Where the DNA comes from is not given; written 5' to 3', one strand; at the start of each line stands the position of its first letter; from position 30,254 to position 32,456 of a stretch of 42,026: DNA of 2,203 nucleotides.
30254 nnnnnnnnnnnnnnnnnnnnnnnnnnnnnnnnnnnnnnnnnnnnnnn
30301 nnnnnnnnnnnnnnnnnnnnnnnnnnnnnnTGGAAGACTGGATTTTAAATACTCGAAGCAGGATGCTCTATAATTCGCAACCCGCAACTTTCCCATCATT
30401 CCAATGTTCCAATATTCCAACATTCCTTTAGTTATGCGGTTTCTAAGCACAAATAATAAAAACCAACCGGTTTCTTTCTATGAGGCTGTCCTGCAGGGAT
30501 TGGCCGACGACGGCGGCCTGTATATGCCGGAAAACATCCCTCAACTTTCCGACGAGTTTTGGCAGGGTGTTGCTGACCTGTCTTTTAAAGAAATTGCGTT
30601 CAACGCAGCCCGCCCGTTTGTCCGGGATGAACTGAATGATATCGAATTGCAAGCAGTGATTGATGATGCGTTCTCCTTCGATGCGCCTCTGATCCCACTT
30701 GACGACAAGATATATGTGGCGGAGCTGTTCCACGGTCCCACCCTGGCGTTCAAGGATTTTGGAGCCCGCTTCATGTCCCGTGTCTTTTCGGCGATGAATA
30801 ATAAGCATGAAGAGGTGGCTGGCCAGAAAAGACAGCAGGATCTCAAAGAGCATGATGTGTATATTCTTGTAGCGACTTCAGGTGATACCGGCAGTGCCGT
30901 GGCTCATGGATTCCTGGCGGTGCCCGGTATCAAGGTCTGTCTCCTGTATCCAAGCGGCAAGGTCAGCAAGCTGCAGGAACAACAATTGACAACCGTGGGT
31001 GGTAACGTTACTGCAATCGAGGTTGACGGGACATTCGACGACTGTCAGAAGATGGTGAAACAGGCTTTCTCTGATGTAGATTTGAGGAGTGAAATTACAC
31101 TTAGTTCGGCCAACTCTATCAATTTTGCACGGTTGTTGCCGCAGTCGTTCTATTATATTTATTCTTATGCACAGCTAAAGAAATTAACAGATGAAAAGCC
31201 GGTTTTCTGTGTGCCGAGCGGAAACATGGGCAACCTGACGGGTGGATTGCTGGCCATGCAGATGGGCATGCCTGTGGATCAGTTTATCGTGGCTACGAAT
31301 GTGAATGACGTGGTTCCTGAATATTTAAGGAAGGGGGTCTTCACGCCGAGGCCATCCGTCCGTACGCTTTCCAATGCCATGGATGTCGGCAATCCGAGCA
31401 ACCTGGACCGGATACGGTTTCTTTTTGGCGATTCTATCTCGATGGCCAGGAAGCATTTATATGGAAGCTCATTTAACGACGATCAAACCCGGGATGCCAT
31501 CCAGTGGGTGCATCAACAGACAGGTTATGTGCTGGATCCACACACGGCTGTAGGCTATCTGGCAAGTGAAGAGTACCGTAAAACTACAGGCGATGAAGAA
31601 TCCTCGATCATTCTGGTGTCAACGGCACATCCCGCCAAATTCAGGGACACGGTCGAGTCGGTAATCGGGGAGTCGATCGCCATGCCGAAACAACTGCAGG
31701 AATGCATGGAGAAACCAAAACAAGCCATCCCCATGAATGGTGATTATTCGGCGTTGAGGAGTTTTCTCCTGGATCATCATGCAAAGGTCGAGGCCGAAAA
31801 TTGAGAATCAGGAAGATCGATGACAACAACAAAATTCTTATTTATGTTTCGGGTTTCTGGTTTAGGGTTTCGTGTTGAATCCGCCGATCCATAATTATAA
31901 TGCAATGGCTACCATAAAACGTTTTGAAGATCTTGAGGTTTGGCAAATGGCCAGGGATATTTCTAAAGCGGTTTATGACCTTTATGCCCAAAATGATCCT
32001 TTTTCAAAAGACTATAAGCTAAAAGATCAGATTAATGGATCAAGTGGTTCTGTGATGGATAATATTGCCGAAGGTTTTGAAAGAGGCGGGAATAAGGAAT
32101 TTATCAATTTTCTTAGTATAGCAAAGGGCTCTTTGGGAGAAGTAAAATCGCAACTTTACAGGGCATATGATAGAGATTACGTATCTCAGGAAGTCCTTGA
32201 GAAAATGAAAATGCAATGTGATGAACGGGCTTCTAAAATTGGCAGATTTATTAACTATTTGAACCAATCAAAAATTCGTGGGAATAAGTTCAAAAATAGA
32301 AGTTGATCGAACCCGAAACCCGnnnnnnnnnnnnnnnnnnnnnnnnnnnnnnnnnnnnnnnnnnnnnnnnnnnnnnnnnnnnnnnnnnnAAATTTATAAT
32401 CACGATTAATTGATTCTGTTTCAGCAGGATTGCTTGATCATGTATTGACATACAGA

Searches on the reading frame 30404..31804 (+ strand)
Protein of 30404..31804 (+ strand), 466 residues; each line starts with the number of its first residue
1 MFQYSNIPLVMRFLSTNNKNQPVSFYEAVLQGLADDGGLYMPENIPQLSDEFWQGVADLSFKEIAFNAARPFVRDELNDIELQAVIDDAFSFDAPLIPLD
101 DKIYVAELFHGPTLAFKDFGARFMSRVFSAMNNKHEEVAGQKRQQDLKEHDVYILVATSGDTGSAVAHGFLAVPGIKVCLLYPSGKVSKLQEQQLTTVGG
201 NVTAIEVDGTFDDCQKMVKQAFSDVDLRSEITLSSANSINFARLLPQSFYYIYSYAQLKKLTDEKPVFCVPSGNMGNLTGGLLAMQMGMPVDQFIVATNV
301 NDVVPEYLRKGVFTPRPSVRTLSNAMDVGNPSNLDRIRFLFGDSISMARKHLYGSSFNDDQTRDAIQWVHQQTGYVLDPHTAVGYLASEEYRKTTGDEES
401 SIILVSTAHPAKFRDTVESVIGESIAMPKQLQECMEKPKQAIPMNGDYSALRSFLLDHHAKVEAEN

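Call 6: search_protein_families(library=ncbifam, proteins=[window:30404-31804:+])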
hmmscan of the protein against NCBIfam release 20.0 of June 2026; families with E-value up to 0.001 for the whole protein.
window:30404-31804:+ (466 aa): 2 families
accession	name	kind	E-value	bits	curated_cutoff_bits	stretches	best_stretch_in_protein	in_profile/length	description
TIGR00260.1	thrC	equivalog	3.4e-86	289.5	167.1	1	78-425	14-336/340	threonine synthase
NF006050.0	PRK08197.1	equivalog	1e-05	24.5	303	0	155-232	132-205/406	threonine synthase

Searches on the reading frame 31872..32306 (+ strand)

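Call 42: search_protein_families(library=pfam, proteins=[window:31872-32306:+])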
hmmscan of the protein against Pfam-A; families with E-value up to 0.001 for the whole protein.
window:31872-32306:+ (144 aa): 1 family
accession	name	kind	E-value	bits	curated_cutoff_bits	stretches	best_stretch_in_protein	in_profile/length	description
PF05635.17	23S_rRNA_IVP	-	2.4e-33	115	33.8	1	19-123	1-104/106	23S rRNA-intervening sequence protein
